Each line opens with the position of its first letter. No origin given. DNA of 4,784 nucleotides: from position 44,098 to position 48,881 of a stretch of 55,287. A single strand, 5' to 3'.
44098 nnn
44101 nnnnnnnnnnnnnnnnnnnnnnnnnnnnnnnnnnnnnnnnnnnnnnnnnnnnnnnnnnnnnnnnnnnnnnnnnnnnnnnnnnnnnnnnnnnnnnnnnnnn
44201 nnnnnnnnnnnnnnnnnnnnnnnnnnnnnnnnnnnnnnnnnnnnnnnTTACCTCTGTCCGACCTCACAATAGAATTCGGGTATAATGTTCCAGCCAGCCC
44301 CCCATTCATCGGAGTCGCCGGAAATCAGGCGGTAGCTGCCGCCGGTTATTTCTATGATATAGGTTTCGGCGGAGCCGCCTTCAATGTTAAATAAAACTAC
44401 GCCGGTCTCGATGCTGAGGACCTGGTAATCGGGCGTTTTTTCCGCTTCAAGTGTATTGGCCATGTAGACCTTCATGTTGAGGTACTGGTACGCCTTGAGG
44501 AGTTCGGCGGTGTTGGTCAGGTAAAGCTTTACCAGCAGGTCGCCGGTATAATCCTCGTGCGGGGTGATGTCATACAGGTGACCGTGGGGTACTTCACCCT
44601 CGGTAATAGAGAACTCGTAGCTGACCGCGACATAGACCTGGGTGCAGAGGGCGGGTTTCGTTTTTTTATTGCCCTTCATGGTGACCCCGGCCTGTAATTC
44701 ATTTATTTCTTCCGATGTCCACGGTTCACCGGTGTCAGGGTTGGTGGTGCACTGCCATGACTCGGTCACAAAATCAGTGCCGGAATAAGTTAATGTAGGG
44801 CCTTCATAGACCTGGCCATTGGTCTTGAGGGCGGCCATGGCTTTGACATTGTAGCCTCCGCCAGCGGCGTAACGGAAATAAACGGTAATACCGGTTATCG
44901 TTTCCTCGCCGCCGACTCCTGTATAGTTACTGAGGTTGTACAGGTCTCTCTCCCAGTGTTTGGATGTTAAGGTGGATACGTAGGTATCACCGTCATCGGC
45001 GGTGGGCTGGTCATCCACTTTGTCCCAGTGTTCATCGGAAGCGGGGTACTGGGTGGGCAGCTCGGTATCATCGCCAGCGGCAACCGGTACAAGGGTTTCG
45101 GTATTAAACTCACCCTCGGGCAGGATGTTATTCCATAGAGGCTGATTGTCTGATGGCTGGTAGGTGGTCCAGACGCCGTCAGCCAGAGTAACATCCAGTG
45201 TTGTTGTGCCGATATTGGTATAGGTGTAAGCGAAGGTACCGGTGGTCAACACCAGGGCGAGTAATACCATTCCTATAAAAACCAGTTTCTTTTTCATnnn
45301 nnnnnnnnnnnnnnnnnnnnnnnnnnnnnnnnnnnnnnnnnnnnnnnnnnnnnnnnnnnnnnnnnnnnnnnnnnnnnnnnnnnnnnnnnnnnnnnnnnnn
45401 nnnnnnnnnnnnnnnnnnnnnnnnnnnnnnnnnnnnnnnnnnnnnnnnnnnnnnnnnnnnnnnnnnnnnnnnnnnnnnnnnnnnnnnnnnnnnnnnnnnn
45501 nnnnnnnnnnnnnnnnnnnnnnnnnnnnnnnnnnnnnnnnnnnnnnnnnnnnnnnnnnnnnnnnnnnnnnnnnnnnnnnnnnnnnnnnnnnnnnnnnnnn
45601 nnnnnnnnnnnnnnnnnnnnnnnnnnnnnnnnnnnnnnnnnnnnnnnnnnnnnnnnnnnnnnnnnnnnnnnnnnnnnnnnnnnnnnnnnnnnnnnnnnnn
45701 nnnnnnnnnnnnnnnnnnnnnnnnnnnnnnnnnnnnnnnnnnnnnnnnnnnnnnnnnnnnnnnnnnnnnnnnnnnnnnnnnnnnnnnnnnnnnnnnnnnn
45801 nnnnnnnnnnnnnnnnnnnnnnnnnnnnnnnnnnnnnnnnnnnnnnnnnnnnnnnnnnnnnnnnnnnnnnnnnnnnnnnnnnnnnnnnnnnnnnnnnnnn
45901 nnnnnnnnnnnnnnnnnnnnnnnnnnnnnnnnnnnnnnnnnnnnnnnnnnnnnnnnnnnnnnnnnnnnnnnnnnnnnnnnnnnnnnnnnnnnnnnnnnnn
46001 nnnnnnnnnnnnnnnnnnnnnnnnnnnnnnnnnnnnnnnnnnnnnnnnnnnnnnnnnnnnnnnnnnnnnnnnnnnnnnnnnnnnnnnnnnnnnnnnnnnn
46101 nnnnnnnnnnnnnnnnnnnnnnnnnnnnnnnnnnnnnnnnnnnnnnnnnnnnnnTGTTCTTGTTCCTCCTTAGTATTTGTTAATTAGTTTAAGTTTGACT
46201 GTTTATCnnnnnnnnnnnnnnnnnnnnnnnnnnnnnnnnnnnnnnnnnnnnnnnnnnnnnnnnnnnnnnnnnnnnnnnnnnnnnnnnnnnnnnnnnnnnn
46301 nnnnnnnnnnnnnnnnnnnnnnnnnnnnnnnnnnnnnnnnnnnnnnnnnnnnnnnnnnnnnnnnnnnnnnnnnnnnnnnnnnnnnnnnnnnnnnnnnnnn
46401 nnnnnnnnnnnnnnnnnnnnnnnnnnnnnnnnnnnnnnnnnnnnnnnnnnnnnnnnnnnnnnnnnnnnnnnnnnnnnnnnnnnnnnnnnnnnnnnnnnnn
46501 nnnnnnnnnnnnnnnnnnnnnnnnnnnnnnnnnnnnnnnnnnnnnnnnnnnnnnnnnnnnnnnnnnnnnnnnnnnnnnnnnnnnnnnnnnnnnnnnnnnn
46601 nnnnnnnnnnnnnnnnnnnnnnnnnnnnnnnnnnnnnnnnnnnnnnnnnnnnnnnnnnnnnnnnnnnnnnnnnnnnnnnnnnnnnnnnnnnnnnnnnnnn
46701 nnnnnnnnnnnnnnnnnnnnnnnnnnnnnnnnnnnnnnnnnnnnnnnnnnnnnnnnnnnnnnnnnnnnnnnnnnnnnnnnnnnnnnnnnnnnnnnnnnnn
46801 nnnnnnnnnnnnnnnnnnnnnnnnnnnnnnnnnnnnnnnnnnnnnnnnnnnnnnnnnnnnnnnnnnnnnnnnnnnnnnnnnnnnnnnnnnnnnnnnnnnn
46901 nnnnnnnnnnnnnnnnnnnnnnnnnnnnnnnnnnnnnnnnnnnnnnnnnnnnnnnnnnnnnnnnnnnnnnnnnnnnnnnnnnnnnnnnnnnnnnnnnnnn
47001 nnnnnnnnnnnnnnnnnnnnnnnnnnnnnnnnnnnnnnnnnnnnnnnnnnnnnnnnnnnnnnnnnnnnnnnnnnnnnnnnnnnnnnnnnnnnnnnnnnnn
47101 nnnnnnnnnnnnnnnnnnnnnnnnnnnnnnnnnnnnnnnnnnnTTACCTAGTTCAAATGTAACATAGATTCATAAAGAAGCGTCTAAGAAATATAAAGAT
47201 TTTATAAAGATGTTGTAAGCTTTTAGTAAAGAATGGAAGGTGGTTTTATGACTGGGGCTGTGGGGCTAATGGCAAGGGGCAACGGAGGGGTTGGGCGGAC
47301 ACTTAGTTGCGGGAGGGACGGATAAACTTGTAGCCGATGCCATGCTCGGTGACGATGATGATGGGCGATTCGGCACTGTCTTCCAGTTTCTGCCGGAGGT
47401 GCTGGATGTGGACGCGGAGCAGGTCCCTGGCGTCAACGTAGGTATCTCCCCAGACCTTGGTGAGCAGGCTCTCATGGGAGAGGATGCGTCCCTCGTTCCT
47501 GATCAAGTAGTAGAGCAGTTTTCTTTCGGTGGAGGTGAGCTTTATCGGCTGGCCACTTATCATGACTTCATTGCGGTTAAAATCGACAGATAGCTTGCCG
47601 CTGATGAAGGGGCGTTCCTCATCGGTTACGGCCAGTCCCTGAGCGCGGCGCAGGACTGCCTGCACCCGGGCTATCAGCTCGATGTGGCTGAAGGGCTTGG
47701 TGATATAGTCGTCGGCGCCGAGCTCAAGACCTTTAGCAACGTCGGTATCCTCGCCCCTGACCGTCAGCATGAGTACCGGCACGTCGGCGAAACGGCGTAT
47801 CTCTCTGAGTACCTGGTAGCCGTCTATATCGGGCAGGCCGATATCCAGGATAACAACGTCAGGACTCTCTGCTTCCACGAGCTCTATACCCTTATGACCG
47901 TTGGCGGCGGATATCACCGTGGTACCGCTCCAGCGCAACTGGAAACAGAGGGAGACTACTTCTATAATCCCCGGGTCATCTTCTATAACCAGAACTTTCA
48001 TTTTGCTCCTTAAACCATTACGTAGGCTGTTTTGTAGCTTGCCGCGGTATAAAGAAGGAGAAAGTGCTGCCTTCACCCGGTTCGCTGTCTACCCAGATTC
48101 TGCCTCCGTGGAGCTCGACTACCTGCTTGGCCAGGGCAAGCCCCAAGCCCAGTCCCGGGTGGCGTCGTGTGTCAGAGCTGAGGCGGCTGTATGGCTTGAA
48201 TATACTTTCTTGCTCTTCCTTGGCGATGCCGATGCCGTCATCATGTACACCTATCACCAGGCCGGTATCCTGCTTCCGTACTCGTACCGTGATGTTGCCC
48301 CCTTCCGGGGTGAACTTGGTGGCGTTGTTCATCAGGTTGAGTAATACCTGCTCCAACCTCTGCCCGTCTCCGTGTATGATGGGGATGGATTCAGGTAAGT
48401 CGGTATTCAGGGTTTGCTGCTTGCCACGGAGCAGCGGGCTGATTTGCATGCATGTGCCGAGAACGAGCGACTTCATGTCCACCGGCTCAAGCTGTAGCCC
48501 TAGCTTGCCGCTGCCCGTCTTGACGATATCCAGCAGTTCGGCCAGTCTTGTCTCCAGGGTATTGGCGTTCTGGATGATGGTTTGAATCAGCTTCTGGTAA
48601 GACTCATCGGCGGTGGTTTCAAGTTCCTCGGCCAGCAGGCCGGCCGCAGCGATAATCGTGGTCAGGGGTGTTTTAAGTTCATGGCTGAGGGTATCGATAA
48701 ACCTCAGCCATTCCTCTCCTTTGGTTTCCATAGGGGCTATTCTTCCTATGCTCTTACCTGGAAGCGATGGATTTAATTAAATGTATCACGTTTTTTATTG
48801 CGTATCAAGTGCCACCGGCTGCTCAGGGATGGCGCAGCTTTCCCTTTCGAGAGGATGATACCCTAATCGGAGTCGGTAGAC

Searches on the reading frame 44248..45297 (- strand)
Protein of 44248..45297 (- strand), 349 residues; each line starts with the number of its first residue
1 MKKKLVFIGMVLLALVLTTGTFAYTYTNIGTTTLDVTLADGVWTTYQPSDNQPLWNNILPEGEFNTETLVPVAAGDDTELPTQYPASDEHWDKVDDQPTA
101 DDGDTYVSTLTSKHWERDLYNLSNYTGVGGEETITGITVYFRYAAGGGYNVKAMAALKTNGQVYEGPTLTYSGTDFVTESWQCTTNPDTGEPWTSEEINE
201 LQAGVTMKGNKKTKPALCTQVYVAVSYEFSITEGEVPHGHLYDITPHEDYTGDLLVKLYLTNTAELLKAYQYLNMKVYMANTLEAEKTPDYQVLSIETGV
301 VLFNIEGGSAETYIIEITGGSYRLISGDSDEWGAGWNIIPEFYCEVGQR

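Call 13: search_protein_families(library=pfam, proteins=[window:44248-45297:-], max_evalue=0.0001)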
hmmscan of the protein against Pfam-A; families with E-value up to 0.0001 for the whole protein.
window:44248-45297:- (349 aa): 0 families

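Call 53: search_protein_families(library=phrogs, proteins=[window:44248-45297:-], max_evalue=0.001)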
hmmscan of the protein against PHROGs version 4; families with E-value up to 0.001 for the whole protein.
window:44248-45297:- (349 aa): 1 family
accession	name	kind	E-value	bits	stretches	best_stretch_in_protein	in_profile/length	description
phrog_6368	-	unknown function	9e-08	32.7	1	68-206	200-325/328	-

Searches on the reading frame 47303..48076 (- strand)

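Call 13: search_protein_families(library=pfam, proteins=[window:47303-48076:-], max_evalue=0.0001)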
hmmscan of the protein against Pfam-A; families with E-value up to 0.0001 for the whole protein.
window:47303-48076:- (257 aa): 2 families
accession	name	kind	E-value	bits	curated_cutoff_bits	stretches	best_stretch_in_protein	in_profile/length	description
PF00072.30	Response_reg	-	1.7e-29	102.7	30.2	1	28-139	1-111/111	Response regulator receiver domain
PF00486.34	Trans_reg_C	-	2.8e-24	85.4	26.2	1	175-251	1-77/77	Transcriptional regulatory protein, C terminal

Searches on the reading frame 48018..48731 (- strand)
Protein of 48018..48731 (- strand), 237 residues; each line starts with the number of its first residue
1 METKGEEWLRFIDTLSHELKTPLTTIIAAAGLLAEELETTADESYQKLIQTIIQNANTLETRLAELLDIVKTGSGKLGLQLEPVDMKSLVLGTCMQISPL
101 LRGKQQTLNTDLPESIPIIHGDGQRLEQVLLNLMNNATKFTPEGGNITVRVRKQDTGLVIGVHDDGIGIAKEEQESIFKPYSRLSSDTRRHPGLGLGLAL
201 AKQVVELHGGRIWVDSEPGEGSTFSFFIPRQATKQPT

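Call 13: search_protein_families(library=pfam, proteins=[window:48018-48731:-], max_evalue=0.0001)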
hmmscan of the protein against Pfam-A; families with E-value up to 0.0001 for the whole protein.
window:48018-48731:- (237 aa): 2 families
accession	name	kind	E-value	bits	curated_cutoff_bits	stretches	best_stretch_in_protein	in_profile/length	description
PF02518.31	HATPase_c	-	5.1e-33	114.3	26.4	1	121-231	1-110/111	Histidine kinase-, DNA gyrase B-, and HSP90-like ATPase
PF00512.31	HisKA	-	9.1e-15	54.9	26.9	1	9-74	3-65/66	His Kinase A (phospho-acceptor) domain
